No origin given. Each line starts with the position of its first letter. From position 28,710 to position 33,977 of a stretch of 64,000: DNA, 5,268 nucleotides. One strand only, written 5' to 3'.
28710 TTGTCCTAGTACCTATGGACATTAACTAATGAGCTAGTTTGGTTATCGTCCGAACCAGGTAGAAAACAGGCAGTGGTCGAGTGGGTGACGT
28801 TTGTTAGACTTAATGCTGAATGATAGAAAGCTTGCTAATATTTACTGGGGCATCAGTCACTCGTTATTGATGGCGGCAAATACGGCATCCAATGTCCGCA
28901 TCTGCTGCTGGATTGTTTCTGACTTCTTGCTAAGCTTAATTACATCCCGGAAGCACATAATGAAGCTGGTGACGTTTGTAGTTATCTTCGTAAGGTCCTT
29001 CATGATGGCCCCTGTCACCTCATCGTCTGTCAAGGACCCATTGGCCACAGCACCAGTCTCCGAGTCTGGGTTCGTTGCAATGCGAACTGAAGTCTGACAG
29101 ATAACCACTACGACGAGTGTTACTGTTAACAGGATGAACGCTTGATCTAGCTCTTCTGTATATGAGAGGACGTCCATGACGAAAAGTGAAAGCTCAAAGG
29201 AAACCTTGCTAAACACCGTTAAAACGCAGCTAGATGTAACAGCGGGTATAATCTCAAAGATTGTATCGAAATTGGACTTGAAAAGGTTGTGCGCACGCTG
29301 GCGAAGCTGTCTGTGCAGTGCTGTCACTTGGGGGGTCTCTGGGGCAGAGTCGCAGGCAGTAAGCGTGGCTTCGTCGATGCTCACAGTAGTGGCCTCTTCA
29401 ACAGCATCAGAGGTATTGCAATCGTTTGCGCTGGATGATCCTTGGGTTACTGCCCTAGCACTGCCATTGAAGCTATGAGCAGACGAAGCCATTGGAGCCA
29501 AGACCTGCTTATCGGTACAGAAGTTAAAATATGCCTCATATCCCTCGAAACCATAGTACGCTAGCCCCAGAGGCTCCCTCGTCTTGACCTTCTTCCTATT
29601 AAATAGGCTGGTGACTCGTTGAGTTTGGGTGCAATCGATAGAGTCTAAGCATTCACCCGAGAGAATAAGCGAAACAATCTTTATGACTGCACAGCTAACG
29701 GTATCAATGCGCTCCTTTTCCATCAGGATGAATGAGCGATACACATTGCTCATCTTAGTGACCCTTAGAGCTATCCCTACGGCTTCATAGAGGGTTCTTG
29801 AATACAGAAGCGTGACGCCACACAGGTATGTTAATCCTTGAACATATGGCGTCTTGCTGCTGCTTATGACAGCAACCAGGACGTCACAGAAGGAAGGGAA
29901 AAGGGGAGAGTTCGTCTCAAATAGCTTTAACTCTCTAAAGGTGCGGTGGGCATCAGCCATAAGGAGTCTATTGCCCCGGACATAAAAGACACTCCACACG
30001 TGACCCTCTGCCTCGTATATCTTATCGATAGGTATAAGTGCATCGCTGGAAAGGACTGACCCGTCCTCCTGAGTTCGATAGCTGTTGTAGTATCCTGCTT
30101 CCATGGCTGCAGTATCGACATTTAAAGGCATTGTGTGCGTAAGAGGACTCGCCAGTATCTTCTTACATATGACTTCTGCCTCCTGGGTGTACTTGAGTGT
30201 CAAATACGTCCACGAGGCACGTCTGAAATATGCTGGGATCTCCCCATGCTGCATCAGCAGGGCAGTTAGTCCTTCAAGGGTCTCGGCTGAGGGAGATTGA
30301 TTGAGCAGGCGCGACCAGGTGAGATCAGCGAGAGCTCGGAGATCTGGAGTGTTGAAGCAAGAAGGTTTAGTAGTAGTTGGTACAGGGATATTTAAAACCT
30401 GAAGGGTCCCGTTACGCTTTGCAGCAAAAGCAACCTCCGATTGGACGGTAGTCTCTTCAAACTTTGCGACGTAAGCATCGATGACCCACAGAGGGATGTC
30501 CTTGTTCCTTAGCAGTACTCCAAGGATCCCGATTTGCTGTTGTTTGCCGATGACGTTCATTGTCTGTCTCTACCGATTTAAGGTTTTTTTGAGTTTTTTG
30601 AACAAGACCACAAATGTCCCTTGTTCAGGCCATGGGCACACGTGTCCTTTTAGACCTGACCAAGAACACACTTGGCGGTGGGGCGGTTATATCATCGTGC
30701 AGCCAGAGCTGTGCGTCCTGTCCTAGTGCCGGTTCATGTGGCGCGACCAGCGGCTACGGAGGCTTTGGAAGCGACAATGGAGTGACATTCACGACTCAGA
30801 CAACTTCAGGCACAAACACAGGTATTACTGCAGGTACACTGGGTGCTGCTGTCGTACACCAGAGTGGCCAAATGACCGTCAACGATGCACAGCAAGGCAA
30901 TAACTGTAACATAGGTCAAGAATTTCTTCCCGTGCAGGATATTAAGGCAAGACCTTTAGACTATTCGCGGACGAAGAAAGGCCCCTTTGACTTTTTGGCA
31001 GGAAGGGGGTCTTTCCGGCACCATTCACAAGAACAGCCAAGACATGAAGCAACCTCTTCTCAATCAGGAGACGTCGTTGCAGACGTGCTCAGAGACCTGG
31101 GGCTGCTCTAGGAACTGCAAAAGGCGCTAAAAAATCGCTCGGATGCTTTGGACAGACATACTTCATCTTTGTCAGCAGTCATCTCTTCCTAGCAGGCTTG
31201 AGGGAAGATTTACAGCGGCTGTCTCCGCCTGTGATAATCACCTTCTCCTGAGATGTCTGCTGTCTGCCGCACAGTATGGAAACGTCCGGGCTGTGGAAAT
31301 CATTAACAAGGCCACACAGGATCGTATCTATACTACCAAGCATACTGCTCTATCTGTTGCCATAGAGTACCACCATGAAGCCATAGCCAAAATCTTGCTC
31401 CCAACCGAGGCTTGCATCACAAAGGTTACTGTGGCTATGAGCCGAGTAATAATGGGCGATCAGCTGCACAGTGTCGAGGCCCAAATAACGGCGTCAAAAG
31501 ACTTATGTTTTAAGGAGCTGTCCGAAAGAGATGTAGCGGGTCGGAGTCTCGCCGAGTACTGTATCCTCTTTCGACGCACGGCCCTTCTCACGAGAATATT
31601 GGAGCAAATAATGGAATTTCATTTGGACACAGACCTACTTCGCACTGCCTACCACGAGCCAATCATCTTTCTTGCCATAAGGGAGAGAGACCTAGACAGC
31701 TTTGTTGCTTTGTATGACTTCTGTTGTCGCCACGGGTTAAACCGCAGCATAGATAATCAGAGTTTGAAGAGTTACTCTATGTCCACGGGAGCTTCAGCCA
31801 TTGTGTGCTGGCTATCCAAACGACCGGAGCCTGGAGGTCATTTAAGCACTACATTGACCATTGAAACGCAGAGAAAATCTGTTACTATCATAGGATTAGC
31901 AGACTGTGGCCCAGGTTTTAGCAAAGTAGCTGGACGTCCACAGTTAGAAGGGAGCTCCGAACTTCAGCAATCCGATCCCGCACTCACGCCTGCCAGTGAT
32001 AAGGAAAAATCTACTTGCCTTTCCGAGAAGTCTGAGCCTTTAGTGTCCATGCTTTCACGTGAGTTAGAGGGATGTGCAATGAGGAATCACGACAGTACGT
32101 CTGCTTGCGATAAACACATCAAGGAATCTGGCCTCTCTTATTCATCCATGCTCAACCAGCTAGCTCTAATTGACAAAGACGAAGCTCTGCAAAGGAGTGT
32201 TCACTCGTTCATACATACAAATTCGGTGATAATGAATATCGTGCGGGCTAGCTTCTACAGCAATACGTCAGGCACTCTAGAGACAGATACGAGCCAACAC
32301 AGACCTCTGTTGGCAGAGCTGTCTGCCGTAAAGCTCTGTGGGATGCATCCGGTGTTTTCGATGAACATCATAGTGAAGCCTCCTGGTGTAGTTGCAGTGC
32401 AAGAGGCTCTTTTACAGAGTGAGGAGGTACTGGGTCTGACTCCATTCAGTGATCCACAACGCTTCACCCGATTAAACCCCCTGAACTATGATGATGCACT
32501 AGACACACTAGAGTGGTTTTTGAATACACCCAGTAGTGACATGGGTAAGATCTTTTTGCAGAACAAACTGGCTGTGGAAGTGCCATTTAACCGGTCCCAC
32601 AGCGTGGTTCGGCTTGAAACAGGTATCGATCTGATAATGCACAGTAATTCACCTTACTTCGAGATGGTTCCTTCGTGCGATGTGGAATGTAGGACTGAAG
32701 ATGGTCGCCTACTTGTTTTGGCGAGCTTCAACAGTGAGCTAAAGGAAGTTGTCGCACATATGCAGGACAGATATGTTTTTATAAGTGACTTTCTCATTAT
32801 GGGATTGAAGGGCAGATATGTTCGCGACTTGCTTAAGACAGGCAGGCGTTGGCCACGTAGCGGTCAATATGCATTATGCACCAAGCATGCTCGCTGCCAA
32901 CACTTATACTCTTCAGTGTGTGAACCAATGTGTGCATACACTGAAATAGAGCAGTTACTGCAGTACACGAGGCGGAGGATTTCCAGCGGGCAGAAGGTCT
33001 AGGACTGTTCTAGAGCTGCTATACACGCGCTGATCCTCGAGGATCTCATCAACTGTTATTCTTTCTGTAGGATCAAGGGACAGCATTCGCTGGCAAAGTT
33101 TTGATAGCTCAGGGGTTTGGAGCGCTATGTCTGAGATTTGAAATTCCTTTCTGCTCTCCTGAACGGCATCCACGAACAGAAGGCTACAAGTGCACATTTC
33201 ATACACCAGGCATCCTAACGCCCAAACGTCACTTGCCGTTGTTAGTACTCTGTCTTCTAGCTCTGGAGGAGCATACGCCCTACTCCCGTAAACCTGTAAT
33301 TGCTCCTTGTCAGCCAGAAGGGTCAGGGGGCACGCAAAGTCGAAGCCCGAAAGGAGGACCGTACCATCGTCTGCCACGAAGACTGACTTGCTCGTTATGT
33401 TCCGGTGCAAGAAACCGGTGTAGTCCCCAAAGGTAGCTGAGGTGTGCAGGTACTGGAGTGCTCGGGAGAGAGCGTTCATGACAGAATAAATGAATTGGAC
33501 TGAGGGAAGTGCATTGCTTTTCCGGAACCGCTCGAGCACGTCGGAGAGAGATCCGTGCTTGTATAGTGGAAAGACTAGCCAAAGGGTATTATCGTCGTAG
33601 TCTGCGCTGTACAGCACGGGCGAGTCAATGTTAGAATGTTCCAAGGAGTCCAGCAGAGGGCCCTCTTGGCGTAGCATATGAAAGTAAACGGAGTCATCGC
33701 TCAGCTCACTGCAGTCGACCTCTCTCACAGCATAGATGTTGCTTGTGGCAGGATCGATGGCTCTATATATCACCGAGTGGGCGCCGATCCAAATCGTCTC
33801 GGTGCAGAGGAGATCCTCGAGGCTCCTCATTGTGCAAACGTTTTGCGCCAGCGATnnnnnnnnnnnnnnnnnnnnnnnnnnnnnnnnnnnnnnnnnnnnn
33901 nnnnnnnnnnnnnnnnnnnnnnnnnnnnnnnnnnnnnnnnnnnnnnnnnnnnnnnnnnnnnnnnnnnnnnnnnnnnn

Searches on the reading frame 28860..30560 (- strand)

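Call 33: search_protein_families(library=pfam, proteins=[window:28860-30560:-], max_evalue=0.001)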
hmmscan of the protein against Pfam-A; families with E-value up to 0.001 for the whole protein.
window:28860-30560:- (567 aa): 1 family
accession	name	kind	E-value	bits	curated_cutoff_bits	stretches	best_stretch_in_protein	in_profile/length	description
PF00566.25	RabGAP-TBC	-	2e-05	24.8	25.2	0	200-260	50-110/216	Rab-GTPase-TBC domain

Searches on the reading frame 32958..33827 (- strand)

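Call 33: search_protein_families(library=pfam, proteins=[window:32958-33827:-], max_evalue=0.001)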
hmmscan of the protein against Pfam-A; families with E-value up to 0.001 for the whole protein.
window:32958-33827:- (290 aa): 3 families
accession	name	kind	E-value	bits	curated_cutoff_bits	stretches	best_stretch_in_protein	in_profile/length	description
PF00069.31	Pkinase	-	1.1e-28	100.8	31.7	1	12-265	7-260/263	Protein kinase domain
PF07714.23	PK_Tyr_Ser-Thr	-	6e-18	65.5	23.1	1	49-264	45-256/258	Protein tyrosine and serine/threonine kinase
PF14531.12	Kinase-like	-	4.1e-07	30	25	1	137-256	164-289/289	Kinase-like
